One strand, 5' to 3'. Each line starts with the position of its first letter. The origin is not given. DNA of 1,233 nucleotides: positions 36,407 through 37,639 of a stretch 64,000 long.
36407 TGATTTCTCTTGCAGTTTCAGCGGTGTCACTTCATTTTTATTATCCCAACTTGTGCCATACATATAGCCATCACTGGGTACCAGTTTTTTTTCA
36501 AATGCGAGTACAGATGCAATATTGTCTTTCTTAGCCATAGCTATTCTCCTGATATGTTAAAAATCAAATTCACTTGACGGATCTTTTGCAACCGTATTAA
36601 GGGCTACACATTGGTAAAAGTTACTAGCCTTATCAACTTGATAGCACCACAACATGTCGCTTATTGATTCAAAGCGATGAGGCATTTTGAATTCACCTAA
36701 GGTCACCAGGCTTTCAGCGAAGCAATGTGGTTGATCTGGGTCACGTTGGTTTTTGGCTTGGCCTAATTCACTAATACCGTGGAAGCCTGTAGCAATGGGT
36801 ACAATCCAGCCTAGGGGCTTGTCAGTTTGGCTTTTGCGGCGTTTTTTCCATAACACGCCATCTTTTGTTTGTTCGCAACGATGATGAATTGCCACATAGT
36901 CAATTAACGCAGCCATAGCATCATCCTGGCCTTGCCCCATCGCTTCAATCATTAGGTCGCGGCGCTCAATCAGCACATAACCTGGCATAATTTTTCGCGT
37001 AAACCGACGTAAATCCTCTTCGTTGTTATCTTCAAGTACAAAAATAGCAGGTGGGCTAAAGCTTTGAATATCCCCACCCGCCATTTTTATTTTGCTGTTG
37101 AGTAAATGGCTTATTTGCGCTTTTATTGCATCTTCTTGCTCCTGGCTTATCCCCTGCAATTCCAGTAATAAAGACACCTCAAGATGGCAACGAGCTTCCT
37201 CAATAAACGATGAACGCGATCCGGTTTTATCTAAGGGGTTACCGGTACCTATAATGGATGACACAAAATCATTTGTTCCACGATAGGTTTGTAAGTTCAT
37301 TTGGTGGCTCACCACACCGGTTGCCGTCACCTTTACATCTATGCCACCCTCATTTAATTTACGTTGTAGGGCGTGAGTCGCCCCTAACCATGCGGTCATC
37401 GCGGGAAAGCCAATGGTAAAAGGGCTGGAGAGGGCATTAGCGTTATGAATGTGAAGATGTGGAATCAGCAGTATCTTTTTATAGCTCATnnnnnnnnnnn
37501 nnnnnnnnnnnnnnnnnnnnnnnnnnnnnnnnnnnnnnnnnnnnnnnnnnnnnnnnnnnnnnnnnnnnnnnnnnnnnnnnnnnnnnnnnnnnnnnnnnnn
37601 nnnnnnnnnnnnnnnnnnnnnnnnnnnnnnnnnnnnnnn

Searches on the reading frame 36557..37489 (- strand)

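Call 48: search_protein_families(library=ncbifam, proteins=[window:36557-37489:-])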
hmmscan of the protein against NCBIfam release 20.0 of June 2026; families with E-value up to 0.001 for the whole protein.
window:36557-37489:- (310 aa): 1 family
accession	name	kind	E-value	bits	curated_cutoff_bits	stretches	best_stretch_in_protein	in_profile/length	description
TIGR02565.1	cas_Csy2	equivalog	4.9e-62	209.9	154.1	1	7-294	2-295/296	type I-F CRISPR-associated protein Csy2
